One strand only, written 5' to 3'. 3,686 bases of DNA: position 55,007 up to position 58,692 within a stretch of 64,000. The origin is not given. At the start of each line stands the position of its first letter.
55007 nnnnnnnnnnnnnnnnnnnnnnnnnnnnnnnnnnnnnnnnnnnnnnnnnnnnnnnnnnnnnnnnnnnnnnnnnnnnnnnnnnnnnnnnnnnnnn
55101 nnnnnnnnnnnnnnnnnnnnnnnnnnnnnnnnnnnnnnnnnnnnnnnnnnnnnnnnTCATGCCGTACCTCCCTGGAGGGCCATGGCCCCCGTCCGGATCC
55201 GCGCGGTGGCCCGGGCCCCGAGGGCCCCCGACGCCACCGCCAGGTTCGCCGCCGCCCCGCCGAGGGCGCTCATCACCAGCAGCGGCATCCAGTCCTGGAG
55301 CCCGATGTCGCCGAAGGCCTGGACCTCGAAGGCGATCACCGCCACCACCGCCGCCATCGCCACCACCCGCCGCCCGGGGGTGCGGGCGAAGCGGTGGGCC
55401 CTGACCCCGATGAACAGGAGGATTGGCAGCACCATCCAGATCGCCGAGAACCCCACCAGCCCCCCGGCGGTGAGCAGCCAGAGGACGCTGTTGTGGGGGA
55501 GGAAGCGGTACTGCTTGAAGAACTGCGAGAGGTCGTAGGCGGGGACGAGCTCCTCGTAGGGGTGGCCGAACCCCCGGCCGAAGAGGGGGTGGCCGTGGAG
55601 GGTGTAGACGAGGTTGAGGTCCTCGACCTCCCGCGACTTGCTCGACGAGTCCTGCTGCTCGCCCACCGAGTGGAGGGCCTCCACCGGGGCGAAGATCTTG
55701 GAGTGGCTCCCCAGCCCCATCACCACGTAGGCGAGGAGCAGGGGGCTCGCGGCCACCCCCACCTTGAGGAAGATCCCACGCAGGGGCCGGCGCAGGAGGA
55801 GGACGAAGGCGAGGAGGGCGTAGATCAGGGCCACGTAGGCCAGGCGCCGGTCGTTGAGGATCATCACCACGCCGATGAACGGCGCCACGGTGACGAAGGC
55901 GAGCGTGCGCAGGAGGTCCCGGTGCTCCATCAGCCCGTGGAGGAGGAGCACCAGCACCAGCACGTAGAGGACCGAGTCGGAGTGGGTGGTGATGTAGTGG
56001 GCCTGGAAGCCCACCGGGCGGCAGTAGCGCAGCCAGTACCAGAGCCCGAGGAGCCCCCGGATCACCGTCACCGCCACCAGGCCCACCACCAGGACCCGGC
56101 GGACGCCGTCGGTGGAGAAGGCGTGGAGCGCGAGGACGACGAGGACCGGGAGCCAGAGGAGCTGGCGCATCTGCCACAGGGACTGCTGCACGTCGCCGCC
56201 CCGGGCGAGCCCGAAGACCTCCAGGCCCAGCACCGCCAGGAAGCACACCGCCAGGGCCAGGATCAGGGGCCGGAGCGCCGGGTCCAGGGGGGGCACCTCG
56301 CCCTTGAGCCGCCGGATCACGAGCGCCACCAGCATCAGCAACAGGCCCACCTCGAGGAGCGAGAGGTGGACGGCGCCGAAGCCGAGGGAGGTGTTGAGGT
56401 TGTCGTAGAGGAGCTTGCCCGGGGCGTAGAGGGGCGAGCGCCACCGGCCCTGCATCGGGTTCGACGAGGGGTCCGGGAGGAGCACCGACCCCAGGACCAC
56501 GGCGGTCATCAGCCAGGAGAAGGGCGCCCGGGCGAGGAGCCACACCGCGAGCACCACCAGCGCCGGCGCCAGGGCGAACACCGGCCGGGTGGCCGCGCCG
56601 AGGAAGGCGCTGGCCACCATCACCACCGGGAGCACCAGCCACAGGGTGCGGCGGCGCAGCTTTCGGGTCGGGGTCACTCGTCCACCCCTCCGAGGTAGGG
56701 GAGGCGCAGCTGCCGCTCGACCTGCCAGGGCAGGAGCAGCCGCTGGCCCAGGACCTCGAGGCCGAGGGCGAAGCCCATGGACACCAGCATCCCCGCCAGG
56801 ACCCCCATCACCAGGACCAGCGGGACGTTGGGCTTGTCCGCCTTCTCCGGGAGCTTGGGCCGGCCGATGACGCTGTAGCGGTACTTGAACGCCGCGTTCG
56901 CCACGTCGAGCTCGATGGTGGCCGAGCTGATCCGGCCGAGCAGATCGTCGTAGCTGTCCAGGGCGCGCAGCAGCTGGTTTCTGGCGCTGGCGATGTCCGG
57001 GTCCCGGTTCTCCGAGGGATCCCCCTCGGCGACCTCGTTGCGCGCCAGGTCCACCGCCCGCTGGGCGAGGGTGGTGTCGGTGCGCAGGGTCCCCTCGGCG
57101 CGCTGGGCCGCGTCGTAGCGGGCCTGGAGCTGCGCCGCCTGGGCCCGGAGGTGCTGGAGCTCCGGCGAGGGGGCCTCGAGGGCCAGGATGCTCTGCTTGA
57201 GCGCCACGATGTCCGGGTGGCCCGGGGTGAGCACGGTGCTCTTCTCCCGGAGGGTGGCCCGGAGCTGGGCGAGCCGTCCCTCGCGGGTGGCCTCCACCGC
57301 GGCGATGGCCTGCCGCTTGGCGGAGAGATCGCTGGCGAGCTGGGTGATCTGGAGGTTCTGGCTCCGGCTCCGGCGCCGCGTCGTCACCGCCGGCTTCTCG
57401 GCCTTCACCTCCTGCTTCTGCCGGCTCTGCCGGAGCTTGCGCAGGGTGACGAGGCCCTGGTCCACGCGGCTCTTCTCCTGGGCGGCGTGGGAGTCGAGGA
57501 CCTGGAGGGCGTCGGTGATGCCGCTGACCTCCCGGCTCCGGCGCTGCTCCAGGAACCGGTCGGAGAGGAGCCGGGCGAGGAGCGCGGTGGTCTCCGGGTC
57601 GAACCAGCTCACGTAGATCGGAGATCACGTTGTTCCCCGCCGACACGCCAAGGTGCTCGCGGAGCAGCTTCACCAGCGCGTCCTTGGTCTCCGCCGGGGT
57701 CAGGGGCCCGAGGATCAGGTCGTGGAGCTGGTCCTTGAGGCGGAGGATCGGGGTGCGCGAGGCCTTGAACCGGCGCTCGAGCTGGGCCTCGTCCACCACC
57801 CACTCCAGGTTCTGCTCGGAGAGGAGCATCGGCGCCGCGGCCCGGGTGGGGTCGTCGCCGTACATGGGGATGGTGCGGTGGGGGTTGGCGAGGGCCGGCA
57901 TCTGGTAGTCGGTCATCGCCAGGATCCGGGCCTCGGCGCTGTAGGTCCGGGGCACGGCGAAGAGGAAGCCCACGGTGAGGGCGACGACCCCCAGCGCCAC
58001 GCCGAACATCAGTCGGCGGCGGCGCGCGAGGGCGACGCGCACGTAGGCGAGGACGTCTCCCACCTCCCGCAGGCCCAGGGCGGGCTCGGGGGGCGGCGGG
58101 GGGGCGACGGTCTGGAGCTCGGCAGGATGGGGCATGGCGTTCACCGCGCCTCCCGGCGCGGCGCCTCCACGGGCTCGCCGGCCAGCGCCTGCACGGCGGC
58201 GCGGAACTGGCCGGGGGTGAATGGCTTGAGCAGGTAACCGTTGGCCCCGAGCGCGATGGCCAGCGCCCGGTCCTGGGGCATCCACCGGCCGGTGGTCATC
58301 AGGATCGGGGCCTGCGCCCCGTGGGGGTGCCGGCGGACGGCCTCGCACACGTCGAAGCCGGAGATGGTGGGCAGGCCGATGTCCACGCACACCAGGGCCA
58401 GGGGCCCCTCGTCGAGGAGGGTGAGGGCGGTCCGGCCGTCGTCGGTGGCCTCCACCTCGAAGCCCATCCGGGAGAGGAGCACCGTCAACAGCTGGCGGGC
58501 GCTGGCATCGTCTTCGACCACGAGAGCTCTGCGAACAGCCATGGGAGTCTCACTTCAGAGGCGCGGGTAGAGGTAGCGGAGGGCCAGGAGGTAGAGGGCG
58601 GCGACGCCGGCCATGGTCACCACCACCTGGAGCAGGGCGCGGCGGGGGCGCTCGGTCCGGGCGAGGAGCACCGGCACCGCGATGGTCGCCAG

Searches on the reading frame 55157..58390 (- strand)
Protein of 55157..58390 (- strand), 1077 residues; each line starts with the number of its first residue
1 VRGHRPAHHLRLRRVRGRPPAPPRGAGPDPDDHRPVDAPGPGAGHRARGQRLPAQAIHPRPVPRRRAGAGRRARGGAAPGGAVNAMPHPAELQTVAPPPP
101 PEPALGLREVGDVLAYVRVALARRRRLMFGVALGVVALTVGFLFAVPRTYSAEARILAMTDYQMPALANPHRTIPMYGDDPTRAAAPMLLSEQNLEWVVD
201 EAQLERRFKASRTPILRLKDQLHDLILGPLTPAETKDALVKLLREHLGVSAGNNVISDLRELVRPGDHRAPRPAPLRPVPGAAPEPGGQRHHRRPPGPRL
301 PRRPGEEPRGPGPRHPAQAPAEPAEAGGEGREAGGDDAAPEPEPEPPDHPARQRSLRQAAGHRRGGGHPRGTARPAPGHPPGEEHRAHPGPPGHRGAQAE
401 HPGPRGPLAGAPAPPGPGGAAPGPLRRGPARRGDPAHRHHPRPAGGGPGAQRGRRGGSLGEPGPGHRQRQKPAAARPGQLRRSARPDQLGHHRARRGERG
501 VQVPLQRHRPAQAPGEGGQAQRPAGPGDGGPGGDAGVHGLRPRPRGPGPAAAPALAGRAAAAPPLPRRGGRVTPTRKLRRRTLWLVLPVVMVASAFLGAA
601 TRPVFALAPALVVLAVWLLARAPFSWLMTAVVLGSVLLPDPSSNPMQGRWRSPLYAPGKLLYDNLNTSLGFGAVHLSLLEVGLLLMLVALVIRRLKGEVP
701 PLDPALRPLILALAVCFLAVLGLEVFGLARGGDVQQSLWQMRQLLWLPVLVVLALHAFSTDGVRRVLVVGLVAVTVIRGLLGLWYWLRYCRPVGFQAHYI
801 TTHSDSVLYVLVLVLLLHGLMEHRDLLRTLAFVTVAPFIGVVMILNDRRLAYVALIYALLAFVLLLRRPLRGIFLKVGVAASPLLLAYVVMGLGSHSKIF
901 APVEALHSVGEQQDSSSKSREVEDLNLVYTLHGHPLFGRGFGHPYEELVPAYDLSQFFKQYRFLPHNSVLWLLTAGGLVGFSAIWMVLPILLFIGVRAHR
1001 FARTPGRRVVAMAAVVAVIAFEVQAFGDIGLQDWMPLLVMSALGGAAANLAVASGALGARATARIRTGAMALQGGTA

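Call 14: search_protein_families(library=pfam, proteins=[window:55157-58390:-], max_evalue=0.001)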
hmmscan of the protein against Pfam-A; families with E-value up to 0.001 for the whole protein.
window:55157-58390:- (1077 aa): 2 families
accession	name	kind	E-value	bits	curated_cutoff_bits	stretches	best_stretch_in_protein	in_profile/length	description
PF04932.20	Wzy_C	-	1.9e-11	44.4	31.7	1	839-983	6-147/149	O-Antigen ligase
PF02706.20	Wzz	-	2.2e-05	25.1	25.5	1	120-201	11-90/91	Chain length determinant protein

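Call 41: search_protein_families(library=ncbifam, proteins=[window:55157-58390:-], max_evalue=0.00001)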
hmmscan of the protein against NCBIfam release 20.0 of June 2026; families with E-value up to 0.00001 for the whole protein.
window:55157-58390:- (1077 aa): 2 families
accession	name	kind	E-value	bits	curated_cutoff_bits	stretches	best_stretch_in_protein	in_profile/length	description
NF041870.1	Wzy_EPS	equivalog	3.2e-97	326.2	670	1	588-1056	11-484/486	exopolysaccharide repeat unit polymerase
NF041864.1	EpsV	equivalog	3.2e-22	78.7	800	1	112-251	20-159/484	PCP family exopolysaccharide biosynthesis protein EpsV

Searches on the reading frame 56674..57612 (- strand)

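Call 14: search_protein_families(library=pfam, proteins=[window:56674-57612:-], max_evalue=0.001)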
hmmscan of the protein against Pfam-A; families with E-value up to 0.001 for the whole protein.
window:56674-57612:- (312 aa): 0 families

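Call 41: search_protein_families(library=ncbifam, proteins=[window:56674-57612:-], max_evalue=0.00001)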
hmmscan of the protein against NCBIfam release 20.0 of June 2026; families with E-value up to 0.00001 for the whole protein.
window:56674-57612:- (312 aa): 2 families
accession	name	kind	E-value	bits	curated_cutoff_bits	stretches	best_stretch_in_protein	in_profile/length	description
NF041864.1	EpsV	equivalog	1.8e-46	158.7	800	1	2-308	171-479/484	PCP family exopolysaccharide biosynthesis protein EpsV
TIGR03007.1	pepcterm_ChnLen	equivalog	2.2e-13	49.3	278.85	1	68-310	210-460/498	XrtA system polysaccharide chain length determinant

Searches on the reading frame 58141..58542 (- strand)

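Call 14: search_protein_families(library=pfam, proteins=[window:58141-58542:-], max_evalue=0.001)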
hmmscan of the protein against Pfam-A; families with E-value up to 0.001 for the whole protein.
window:58141-58542:- (133 aa): 1 family
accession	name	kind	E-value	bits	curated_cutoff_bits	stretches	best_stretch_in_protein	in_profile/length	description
PF00072.30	Response_reg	-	8.5e-24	84.3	30.2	1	7-118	2-111/111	Response regulator receiver domain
